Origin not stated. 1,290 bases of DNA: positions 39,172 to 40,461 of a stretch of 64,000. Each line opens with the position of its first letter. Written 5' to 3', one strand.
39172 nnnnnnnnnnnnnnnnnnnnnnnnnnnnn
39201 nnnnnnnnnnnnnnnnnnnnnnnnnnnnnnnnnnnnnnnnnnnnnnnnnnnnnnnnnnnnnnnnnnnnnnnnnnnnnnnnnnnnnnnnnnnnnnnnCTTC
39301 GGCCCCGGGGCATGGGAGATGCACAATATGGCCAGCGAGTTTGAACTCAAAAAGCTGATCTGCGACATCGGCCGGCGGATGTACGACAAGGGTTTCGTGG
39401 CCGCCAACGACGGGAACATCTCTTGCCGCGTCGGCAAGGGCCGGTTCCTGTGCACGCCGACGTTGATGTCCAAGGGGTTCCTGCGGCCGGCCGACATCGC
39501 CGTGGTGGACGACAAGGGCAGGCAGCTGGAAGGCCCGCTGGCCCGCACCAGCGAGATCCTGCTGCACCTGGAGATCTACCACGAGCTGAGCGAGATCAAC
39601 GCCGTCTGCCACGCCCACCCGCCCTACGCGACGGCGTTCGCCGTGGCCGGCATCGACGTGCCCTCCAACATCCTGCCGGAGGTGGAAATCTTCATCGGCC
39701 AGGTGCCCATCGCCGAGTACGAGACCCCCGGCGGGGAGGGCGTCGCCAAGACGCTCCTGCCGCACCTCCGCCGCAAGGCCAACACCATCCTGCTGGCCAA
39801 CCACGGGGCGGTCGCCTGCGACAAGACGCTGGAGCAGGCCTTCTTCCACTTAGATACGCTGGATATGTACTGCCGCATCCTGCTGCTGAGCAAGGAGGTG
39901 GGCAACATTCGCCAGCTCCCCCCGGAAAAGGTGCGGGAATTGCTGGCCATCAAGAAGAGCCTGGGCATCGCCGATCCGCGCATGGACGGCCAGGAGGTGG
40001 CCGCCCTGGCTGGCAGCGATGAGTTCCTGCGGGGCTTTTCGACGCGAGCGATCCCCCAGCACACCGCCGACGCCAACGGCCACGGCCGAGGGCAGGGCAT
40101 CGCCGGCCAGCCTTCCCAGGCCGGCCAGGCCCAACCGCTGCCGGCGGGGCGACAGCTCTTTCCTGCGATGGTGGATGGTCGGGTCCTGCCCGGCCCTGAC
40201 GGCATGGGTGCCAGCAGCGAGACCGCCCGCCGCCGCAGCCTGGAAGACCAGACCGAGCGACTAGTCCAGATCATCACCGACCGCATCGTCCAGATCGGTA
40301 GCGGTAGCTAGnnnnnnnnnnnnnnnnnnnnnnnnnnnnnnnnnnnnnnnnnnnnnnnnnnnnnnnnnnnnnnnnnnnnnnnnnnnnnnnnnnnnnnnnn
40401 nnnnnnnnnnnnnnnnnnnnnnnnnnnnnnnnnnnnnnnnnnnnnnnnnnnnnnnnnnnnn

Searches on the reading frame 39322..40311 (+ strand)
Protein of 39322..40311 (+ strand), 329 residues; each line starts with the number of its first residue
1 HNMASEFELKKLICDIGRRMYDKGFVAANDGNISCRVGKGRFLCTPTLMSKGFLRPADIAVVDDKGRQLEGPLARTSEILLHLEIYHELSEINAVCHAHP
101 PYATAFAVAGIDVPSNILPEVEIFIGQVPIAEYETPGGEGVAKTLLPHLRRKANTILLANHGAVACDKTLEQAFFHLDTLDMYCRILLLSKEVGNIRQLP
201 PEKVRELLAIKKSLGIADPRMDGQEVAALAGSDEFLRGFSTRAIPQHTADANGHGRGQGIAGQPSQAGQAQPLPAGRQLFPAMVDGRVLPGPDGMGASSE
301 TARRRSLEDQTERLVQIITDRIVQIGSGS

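Call 3: search_protein_families(library=pfam, proteins=[window:39322-40311:+], max_evalue=0.01)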
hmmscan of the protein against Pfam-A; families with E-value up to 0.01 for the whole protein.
window:39322-40311:+ (329 aa): 1 family
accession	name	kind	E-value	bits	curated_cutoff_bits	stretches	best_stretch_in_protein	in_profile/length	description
PF00596.27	Aldolase_II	-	1.2e-45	156.1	22.2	1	12-188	2-183/183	Class II Aldolase and Adducin N-terminal domain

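Call 4: search_protein_families(library=ncbifam, proteins=[window:39322-40311:+], max_evalue=0.01)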
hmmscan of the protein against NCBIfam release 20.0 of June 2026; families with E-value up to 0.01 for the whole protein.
window:39322-40311:+ (329 aa): 29 families (the best 25 are shown)
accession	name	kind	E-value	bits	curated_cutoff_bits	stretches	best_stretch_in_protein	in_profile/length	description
NF043034.1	OxoTetrPhDc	equivalog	3.7e-36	124.9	250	1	6-207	2-204/205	3-oxo-tetronate 4-phosphate decarboxylase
NF005123.0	PRK06557.1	subfamily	6e-29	101.3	251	1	8-207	11-212/223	L-ribulose-5-phosphate 4-epimerase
NF040649.1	FucA_Meth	equivalog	9.4e-27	94.1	250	1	11-189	4-175/179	L-fuculose phosphate aldolase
NF053831.1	RU1PAldHalo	equivalog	2.3e-25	89.3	300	1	28-206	22-198/208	ribulose-1-phosphate aldolase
NF005302.0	PRK06833.1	equivalog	2.1e-24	86.2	264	1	10-210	7-206/214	L-fuculose-phosphate aldolase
NF004979.0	PRK06357.1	equivalog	2.5e-24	85.9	216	1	13-186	10-194/221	hypothetical protein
NF006208.0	PRK08333.1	equivalog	2.8e-24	85.8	267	1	11-186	7-179/189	aldolase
NF006413.0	PRK08660.1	equivalog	5.8e-21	75.2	203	1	13-192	6-179/184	aldolase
NF005984.0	PRK08087.1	subfamily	2.8e-20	73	264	1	8-188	5-182/215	L-fuculose-phosphate aldolase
NF004527.0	PRK05874.1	equivalog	4.8e-19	68.8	308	1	14-199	12-198/218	L-fuculose-phosphate aldolase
TIGR01086.1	fucA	equivalog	2.5e-18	66.6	400.25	1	8-187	4-180/214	L-fuculose-phosphate aldolase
NF006672.0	PRK09220.1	equivalog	1.4e-17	63.8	226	1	8-107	10-109/209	methylthioribulose 1-phosphate dehydratase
TIGR03328.1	salvage_mtnB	equivalog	7.3e-17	61.5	137.05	1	13-182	1-183/194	methylthioribulose 1-phosphate dehydratase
NF009625.0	PRK13145.1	equivalog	7.1e-15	55.2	369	1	8-187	7-199/235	L-ribulose-5-phosphate 4-epimerase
NF006047.0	PRK08193.1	subfamily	1.3e-14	54.3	257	1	9-193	5-202/231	L-ribulose-5-phosphate 4-epimerase AraD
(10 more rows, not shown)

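Call 24: find_homologous_proteins(query=window:39322-40311:+, max_evalue=1e-30)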
Query window:39322-40311:+ (329 aa): 3997 proteins with E <= 1e-30 among 8000 candidates; the best 120 are listed.
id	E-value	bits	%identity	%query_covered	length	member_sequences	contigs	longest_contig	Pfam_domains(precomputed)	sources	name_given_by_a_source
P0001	2.9e-215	732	100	99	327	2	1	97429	PF00596.28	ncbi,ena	-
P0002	1.5e-188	644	86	100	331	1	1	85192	PF00596.28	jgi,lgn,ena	-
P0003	4.9e-185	632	86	98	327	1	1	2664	PF00596.28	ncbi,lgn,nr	ncbi:MAG: class II aldolase/adducin family protein [Phycisphaerae bacterium]|nr:class II aldolase/ad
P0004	6.7e-182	622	84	99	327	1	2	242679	PF00596.28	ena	-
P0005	1.2e-181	621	84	99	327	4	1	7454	PF00596.28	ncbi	-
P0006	1.7e-181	621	85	98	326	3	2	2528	PF00596.28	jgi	jgi:L-fuculose-phosphate aldolase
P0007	1.1e-168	579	78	98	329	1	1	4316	PF00596.28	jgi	jgi:L-fuculose-phosphate aldolase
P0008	1.2e-168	579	76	99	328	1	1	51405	PF00596.28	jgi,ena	-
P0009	5.6e-168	576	76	99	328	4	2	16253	PF00596.28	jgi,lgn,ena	-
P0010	2.3e-160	551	74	99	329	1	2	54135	PF00596.28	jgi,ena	jgi:L-fuculose-phosphate aldolase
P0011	4.3e-160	550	75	98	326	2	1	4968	PF00596.28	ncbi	-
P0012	4.4e-159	547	75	98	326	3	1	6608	PF00596.28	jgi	jgi:L-fuculose-phosphate aldolase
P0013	1.7e-157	542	75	98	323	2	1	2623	PF00596.28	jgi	jgi:L-fuculose-phosphate aldolase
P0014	2.7e-157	541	73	99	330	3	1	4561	PF00596.28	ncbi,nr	ncbi:MAG: class II aldolase/adducin family protein [Phycisphaerae bacterium]|nr:class II aldolase/ad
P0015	4.3e-156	537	72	99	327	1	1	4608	PF00596.28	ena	-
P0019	4.1e-154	531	73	98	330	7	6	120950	PF00596.28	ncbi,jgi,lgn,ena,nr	ncbi:MAG TPA: class II aldolase/adducin family protein [Phycisphaerae bacterium]|nr:class II aldolas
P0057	8.4e-149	513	70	98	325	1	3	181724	PF00596.28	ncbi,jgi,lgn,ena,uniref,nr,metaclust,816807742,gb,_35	ncbi:hypothetical protein LCGC14_0303950 [marine sediment metagenome]|uniref:Class II aldolase/adduc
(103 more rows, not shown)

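Call 25: find_encoding_contigs(protein=P0001, flank=10000, max_places=3)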
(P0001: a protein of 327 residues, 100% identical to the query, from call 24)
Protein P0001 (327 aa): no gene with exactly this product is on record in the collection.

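Call 26: find_encoding_contigs(protein=P0002, flank=10000, max_places=3)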
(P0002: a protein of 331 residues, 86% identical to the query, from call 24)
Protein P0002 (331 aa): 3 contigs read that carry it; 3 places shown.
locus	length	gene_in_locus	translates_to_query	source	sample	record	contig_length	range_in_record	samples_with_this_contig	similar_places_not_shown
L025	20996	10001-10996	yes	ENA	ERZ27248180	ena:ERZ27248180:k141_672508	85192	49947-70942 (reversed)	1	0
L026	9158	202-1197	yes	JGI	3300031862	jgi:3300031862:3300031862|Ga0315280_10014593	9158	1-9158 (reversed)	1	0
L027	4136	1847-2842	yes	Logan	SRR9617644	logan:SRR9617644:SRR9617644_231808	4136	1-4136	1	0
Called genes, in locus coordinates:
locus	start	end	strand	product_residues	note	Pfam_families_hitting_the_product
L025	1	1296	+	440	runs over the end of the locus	PF01512:Complex1_51K, PF10531:SLBB (weak), PF13534:Fer4_17, PF13375:RnfC_N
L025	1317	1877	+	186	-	PF00936:BMC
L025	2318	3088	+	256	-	PF25213:HVO_A0261_N (faint), PF01022:HTH_5 (faint), PF08220:HTH_DeoR, PF08279:HTH_11, PF09339:HTH_IclR (weak), PF12840:HTH_20 (weak), PF00392:GntR (weak), PF00455:DeoRC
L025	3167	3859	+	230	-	PF06130:PTAC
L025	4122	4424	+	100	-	PF00936:BMC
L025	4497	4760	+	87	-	PF00936:BMC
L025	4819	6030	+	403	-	PF00871:Acetate_kinase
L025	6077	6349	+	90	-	PF00936:BMC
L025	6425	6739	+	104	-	PF03319:EutN_CcmL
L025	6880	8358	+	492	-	PF00171:Aldedh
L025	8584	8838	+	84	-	PF03319:EutN_CcmL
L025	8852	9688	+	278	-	PF02502:LacAB_rpiB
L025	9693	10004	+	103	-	PF03319:EutN_CcmL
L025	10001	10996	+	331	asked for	PF00596:Aldolase_II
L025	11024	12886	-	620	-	PF13522:GATase_6 (weak), PF13537:GATase_7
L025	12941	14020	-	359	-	PF02646:RmuC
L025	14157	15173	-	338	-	PF00072:Response_reg, PF13487:HD_5, PF01966:HD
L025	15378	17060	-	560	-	PF03979:Sigma70_r1_1, PF00140:Sigma70_r1_2, PF04542:Sigma70_r2, PF04539:Sigma70_r3, PF04545:Sigma70_r4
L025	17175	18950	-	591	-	PF01807:Zn_ribbon_DnaG, PF08275:DNAG_N, PF01751:Toprim, PF13362:Toprim_3 (weak), PF13662:Toprim_4, PF13155:Toprim_2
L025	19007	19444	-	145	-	PF00075:RNase_H, PF13456:RVT_3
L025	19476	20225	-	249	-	PF24481:CT398_CC, PF02591:Zn_ribbon_9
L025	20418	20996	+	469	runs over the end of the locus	PF07690:MFS_1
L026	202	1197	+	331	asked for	PF00596:Aldolase_II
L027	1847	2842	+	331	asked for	PF00596:Aldolase_II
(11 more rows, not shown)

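Call 27: find_encoding_contigs(protein=P0004, flank=10000, max_places=3)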
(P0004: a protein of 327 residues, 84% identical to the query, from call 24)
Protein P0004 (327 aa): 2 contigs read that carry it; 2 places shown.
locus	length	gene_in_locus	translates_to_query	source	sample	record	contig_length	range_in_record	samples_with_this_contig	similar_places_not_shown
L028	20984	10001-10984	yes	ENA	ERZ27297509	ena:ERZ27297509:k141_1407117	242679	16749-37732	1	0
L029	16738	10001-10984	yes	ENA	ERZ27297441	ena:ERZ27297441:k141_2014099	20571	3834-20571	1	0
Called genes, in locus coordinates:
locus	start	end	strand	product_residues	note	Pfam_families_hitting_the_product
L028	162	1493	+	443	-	PF01512:Complex1_51K, PF10531:SLBB, PF13534:Fer4_17, PF13375:RnfC_N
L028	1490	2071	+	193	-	PF00936:BMC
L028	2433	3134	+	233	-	PF08220:HTH_DeoR, PF00455:DeoRC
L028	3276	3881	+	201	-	PF06130:PTAC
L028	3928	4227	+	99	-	PF00936:BMC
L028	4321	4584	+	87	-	PF00936:BMC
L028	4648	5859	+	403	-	PF00871:Acetate_kinase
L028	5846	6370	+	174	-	-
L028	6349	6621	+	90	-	PF00936:BMC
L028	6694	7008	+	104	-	PF03319:EutN_CcmL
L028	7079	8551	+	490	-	PF00171:Aldedh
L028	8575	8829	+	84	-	PF03319:EutN_CcmL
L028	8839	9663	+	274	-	PF02502:LacAB_rpiB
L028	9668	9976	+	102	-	PF03319:EutN_CcmL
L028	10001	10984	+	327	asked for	PF00596:Aldolase_II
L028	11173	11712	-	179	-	-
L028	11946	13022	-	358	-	PF02646:RmuC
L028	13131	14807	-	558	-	PF03979:Sigma70_r1_1, PF00140:Sigma70_r1_2, PF04542:Sigma70_r2, PF04539:Sigma70_r3, PF04545:Sigma70_r4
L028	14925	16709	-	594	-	PF01807:Zn_ribbon_DnaG, PF08275:DNAG_N, PF01751:Toprim, PF13362:Toprim_3 (weak), PF13662:Toprim_4, PF13155:Toprim_2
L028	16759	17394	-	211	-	-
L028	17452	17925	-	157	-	PF00075:RNase_H, PF13456:RVT_3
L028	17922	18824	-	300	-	PF24481:CT398_CC (weak), PF02591:Zn_ribbon_9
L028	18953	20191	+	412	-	PF01408:GFO_IDH_MocA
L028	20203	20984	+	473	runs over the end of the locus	PF10396:TrmE_N, PF12631:MnmE_helical, PF03193:RsgA_GTPase (faint), PF01926:MMR_HSR1, PF02421:FeoB_N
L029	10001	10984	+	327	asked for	PF00596:Aldolase_II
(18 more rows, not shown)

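Call 28: find_encoding_contigs(protein=P0008, flank=10000, max_places=1)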
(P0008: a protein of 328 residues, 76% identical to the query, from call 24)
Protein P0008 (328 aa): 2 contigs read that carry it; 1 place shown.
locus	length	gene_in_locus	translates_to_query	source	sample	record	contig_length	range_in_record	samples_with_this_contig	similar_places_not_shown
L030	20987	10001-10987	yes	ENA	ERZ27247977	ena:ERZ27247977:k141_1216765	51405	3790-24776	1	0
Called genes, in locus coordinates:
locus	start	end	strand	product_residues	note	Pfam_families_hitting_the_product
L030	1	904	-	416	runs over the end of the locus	-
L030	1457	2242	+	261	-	PF01022:HTH_5 (weak), PF08220:HTH_DeoR, PF00455:DeoRC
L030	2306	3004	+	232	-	PF06130:PTAC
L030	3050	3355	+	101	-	PF00936:BMC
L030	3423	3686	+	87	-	PF00936:BMC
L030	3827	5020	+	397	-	PF00871:Acetate_kinase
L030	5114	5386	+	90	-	PF00936:BMC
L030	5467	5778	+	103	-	PF03319:EutN_CcmL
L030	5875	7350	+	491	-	PF00171:Aldedh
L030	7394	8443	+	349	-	PF01208:URO-D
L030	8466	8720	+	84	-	PF03319:EutN_CcmL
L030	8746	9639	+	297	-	-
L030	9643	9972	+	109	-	PF03319:EutN_CcmL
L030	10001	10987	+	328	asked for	PF00596:Aldolase_II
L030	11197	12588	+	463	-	PF00291:PALP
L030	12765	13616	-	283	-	PF01261:AP_endonuc_2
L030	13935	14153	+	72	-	-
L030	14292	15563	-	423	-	PF12679:ABC2_membrane_2, PF12698:ABC2_membrane_3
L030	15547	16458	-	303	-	PF00005:ABC_tran, PF13304:AAA_21, PF13732:DrrA1-3_C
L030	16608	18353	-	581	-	-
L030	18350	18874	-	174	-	PF04542:Sigma70_r2, PF08281:Sigma70_r4_2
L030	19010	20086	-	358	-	PF02646:RmuC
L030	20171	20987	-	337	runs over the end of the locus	PF00072:Response_reg, PF13487:HD_5, PF01966:HD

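Call 29: find_encoding_contigs(protein=P0019, flank=10000, max_places=1)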
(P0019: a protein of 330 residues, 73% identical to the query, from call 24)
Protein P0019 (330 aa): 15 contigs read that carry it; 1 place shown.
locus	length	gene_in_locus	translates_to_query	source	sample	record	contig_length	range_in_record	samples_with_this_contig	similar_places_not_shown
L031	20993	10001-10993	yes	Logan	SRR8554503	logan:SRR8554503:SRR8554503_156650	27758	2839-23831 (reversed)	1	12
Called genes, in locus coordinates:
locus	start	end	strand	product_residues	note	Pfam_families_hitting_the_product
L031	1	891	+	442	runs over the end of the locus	PF01512:Complex1_51K, PF10531:SLBB, PF13534:Fer4_17, PF13375:RnfC_N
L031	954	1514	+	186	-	PF00936:BMC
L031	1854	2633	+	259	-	PF01022:HTH_5 (weak), PF08220:HTH_DeoR, PF08279:HTH_11 (weak), PF25213:HVO_A0261_N (faint), PF00392:GntR (weak), PF01047:MarR (faint), PF09339:HTH_IclR (weak), PF00455:DeoRC, +1 more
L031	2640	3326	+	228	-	PF06130:PTAC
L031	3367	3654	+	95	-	PF00936:BMC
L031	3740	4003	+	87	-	PF00936:BMC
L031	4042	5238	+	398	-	PF00871:Acetate_kinase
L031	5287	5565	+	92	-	PF00936:BMC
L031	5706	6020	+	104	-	PF03319:EutN_CcmL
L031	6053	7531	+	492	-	PF00171:Aldedh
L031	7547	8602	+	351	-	PF01208:URO-D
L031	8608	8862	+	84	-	PF03319:EutN_CcmL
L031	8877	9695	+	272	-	PF02502:LacAB_rpiB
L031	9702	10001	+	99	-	PF03319:EutN_CcmL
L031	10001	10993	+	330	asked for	PF00596:Aldolase_II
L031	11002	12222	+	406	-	-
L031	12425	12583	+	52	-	-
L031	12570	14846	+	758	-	PF00324:AA_permease, PF03845:Spore_permease, PF13520:AA_permease_2, PF00582:Usp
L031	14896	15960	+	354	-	PF01208:URO-D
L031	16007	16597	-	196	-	PF00475:IGPD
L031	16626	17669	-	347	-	PF00155:Aminotran_1_2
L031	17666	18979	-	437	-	PF00815:Histidinol_dh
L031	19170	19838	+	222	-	PF02666:PS_Dcarbxylase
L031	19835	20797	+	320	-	PF01066:CDP-OH_P_transf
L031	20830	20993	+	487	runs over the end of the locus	PF00749:tRNA-synt_1c, PF19269:Anticodon_2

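Call 30: find_encoding_contigs(protein=P0057, flank=10000, max_places=1)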
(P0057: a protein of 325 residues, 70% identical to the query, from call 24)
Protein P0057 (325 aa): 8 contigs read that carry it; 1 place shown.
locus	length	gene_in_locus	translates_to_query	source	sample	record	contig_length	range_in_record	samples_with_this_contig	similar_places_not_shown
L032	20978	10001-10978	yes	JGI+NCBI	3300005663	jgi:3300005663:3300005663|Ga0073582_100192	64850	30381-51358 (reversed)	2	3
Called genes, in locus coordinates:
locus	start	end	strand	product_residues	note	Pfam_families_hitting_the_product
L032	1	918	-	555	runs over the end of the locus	PF01590:GAF, PF13185:GAF_2, PF13492:GAF_3, PF07228:SpoIIE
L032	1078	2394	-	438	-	PF06689:zf-C4_ClpX, PF00004:AAA, PF07724:AAA_2, PF07728:AAA_5 (faint), PF10431:ClpB_D2-small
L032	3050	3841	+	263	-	PF00392:GntR (weak), PF01022:HTH_5 (weak), PF25213:HVO_A0261_N (weak), PF08220:HTH_DeoR, PF08279:HTH_11 (weak), PF09339:HTH_IclR (weak), PF12840:HTH_20 (weak), PF00455:DeoRC, +2 more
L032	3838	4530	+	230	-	PF06130:PTAC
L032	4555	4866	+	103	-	PF00936:BMC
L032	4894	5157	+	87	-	PF00936:BMC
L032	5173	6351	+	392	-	PF00871:Acetate_kinase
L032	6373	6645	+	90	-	PF00936:BMC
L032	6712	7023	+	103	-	PF03319:EutN_CcmL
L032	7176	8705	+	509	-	PF00171:Aldedh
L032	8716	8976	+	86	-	PF03319:EutN_CcmL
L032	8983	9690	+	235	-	PF02502:LacAB_rpiB (weak)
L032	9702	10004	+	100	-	PF03319:EutN_CcmL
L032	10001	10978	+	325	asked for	PF00596:Aldolase_II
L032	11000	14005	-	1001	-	PF05729:NACHT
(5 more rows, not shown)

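Call 32: find_related_loci(query=window:39322-40311:+, collection=metagenome_contigs, flank=10000)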
Query window:39322-40311:+ (329 aa) in metagenome_contigs; peptide patterns used: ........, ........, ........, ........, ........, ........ (x = any residue, [..] = any of these).
212 stretches matched a pattern; 44 encode a relative of the query (tblastn E <= 1e-3); 44 distinct loci.
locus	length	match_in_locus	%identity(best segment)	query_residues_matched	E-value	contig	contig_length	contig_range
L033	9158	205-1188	86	2-329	0e+0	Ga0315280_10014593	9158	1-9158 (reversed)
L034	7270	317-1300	76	2-328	3e-175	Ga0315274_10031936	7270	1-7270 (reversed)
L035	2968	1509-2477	74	3-327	2e-172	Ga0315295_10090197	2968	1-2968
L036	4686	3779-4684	76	2-303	3e-166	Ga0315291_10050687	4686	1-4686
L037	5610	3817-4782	72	3-323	4e-162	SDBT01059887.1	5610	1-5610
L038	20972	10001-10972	73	3-325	2e-159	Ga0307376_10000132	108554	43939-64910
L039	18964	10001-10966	72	3-324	2e-157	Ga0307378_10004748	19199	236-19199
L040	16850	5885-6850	72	3-324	2e-157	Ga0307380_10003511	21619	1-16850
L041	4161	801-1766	71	3-323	2e-161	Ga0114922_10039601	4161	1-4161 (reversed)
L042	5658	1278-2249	72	3-325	6e-157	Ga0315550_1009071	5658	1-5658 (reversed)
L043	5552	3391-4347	71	2-323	1e-156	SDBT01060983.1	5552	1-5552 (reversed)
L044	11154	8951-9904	71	3-323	7e-155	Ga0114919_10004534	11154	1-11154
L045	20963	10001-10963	70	2-323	1e-154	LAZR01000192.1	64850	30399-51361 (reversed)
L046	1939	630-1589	70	3-323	2e-163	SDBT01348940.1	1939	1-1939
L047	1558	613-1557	71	1-321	1e-164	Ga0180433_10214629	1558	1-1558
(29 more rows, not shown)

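Call 36: search_protein_families(library=pfam, proteins=[L031:11002-12222:+, L031:7547-8602:+, L030:11197-12588:+], max_evalue=0.1)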
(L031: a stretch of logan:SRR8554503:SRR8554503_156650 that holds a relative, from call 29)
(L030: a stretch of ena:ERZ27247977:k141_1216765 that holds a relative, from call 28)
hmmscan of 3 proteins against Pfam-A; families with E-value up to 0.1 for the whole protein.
L031:11002-12222:+ (406 aa): 0 families

L031:7547-8602:+ (351 aa): 1 family
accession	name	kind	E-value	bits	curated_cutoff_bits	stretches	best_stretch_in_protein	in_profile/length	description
PF01208.23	URO-D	-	9e-20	71.4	23.9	1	166-340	166-338/346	Uroporphyrinogen decarboxylase (URO-D)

L030:11197-12588:+ (463 aa): 1 family
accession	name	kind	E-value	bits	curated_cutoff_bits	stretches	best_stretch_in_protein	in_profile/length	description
PF00291.31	PALP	-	3.4e-36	125.5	35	1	75-412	4-292/295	Pyridoxal-phosphate dependent enzyme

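Call 37: search_solved_structures(query=L031:11002-12222:+, max_evalue=0.01)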
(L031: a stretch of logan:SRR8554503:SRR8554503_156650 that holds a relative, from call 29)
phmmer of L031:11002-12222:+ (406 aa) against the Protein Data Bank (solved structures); distinct sequences matched with E-value up to 0.01: 0.
